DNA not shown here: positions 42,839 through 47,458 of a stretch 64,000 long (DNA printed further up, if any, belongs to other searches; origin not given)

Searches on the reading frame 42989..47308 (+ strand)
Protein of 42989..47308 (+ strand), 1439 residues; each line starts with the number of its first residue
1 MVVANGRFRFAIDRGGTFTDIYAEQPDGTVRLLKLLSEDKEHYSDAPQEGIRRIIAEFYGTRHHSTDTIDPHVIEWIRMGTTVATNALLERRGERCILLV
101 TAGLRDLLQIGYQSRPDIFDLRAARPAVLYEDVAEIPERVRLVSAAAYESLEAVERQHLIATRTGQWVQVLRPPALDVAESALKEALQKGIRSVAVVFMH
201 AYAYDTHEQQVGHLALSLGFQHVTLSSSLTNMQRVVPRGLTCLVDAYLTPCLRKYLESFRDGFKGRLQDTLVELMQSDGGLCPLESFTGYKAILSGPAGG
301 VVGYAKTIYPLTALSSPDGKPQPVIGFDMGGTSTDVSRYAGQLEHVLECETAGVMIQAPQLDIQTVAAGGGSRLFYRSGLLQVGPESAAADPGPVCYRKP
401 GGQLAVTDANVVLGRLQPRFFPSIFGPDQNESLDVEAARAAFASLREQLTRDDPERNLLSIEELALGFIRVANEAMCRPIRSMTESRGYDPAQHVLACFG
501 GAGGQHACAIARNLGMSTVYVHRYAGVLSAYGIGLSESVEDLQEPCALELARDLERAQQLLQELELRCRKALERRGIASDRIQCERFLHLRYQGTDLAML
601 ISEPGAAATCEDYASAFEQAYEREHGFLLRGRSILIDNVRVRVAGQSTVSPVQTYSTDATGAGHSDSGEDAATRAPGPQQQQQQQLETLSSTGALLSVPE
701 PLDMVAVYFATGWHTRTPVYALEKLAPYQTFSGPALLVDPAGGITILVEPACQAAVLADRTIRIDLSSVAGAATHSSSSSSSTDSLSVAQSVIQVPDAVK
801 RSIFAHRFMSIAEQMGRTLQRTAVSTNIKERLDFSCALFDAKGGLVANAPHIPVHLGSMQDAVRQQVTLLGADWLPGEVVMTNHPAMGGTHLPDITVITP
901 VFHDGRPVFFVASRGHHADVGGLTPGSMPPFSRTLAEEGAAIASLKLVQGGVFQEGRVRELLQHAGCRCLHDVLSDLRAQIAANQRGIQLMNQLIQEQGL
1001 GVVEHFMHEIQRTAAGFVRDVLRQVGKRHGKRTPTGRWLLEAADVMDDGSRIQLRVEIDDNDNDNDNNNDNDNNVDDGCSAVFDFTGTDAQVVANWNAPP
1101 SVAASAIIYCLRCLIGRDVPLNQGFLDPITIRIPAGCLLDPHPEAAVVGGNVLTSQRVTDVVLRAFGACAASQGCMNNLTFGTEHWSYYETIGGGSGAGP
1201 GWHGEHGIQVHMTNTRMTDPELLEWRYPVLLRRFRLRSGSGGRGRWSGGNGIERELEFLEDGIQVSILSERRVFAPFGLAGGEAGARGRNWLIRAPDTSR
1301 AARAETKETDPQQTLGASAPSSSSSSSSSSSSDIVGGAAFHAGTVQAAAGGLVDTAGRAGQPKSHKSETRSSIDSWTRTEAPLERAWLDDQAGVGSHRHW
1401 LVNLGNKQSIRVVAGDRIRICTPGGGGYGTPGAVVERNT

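Call 9: search_protein_families(library=pfam, proteins=[window:42989-47308:+], max_evalue=0.01)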
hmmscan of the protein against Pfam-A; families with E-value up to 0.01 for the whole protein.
window:42989-47308:+ (1439 aa): 4 families
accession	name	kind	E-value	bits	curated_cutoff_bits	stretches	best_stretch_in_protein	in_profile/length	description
PF02538.19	Hydantoinase_B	-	3.2e-197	656.5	26.8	2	797-1299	1-487/519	Hydantoinase B/oxoprolinase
PF01968.24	Hydantoinase_A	-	3.3e-98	329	22.9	1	238-540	1-289/291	Hydantoinase/oxoprolinase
PF05378.19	Hydant_A_N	-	1.7e-50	171.6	25.2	1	9-216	1-173/176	Hydantoinase/oxoprolinase N-terminal region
PF19278.4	Hydant_A_C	-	0.00037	20.4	21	0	555-623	12-84/193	Hydantoinase/oxoprolinase C-terminal domain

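Call 10: find_encoding_contigs(protein=window:42989-47308:+, flank=3000, max_places=4)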
Protein window:42989-47308:+ (1439 aa): no gene with exactly this product is on record in the collection.
